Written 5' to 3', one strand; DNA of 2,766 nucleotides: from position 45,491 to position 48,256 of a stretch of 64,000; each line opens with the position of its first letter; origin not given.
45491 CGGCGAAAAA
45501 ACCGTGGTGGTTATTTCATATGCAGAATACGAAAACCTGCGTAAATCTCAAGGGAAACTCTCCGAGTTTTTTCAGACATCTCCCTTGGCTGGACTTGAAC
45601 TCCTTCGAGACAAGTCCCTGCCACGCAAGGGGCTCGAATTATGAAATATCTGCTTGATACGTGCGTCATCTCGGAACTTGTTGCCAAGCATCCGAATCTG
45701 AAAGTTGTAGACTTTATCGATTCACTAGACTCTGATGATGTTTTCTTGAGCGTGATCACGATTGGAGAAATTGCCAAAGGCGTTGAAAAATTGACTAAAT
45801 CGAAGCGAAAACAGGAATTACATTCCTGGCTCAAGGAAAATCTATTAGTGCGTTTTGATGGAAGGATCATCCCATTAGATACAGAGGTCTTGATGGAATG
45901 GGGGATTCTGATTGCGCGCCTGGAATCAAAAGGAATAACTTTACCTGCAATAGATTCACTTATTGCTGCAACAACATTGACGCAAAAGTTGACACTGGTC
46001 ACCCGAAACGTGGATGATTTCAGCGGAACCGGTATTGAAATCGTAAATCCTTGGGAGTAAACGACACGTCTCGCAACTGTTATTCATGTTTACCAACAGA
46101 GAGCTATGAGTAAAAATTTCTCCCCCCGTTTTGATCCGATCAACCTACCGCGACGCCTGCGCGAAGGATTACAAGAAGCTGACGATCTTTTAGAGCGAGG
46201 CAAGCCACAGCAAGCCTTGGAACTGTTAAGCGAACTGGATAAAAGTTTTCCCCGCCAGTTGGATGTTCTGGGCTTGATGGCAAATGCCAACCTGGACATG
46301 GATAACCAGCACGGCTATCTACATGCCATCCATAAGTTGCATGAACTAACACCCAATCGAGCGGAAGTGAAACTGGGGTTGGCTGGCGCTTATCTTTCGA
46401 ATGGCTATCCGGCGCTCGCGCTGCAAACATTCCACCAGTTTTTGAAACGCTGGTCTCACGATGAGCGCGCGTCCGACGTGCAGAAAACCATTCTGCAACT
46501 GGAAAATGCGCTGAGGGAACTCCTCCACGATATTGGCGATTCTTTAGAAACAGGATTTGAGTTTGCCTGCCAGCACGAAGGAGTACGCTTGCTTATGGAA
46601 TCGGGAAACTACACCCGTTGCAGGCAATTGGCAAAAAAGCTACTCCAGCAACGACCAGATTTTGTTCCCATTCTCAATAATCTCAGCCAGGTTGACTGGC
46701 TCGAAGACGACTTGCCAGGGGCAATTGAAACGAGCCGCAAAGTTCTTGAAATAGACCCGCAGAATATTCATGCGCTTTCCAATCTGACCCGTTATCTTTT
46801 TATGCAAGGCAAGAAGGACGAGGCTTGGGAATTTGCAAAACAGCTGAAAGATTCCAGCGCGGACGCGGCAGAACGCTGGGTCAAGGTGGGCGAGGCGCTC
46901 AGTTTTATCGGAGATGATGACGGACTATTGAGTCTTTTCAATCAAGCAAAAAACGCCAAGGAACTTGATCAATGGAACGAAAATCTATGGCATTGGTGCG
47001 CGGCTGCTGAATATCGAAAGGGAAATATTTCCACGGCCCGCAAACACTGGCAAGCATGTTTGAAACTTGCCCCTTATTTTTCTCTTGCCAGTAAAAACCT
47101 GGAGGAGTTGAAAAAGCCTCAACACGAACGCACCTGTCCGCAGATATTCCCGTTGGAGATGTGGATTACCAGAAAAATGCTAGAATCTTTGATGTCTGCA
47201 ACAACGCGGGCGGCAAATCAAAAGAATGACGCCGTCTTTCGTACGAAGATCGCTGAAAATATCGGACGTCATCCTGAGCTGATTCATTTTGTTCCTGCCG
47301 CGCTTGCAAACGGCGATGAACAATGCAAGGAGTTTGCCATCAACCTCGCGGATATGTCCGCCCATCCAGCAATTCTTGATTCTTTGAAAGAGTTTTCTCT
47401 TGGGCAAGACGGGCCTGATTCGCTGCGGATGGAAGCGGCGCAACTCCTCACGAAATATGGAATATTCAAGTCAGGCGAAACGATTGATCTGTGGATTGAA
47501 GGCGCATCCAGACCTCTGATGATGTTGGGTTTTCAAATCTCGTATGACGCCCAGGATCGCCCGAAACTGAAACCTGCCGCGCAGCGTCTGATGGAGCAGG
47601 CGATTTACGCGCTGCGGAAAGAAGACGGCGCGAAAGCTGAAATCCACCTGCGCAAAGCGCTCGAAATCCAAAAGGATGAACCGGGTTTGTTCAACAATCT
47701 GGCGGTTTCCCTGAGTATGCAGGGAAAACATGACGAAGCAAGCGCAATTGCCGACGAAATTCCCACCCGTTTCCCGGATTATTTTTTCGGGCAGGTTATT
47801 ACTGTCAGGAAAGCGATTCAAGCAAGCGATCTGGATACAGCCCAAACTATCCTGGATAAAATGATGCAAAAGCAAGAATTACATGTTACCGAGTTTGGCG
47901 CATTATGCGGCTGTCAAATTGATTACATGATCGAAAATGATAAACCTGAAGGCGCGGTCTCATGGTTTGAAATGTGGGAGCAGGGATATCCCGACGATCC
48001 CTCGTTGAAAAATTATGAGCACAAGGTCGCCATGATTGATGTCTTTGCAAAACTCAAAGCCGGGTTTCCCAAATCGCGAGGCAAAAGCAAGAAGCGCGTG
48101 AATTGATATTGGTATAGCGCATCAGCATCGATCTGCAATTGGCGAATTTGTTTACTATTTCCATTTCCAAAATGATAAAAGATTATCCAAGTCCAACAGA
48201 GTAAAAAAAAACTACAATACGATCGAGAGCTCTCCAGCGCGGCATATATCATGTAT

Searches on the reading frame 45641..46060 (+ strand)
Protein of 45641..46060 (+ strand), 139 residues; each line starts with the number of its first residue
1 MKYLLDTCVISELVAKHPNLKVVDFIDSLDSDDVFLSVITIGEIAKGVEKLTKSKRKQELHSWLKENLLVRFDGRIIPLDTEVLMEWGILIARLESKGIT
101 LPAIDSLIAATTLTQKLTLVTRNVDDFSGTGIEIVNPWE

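Call 37: search_protein_families(library=pfam, proteins=[window:45641-46060:+], max_evalue=0.00001)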
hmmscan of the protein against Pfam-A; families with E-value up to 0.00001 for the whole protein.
window:45641-46060:+ (139 aa): 1 family
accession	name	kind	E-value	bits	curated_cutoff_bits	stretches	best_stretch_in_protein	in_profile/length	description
PF01850.27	PIN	-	1.4e-15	58.4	23.6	1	3-127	1-114/120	PIN domain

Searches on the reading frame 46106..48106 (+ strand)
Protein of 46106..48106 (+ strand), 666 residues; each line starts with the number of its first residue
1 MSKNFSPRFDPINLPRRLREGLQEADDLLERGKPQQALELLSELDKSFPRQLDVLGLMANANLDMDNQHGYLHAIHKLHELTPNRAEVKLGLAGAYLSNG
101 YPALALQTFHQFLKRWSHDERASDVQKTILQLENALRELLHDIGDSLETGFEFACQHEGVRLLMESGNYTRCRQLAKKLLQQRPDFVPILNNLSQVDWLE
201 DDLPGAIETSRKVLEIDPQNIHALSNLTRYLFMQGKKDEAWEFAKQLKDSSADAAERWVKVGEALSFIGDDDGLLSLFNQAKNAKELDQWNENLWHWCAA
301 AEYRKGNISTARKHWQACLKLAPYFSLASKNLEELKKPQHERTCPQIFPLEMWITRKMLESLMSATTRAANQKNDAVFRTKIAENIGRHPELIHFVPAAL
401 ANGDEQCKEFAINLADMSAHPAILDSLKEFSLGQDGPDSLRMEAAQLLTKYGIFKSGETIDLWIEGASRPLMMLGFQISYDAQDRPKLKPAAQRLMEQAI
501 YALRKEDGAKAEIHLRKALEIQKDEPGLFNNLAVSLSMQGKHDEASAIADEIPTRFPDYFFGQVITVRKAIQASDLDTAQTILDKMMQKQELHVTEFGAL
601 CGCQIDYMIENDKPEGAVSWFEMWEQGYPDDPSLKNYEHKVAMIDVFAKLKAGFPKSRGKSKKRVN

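Call 37: search_protein_families(library=pfam, proteins=[window:46106-48106:+], max_evalue=0.00001)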
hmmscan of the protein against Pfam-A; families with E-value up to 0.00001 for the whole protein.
window:46106-48106:+ (666 aa): 8 families
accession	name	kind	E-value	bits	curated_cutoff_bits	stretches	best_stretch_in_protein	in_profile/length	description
PF14559.12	TPR_19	-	3.9e-21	75.6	25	0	200-254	4-58/68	Tetratricopeptide repeat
PF13428.12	TPR_14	-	2.3e-18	65.2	23.5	0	293-327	2-36/44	Tetratricopeptide repeat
PF07719.23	TPR_2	-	2.6e-12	46.3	27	0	294-323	3-32/34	Tetratricopeptide repeat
PF13431.12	TPR_17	-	2.3e-11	43.4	24.4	0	515-545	2-32/34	Tetratricopeptide repeat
PF13432.12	TPR_16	-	3.1e-10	40.8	32.7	0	161-220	5-64/65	Tetratricopeptide repeat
PF13424.12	TPR_12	-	6.6e-09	36.3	30.1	0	498-548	9-67/77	Tetratricopeptide repeat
PF13414.12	TPR_11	-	2.7e-07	30.6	26.8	0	202-227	9-34/42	TPR repeat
PF23914.1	TPR_CcmH_CycH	-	3.5e-06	27.4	42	0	161-249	58-149/158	Cytochrome c-type biogenesis protein H TPR domain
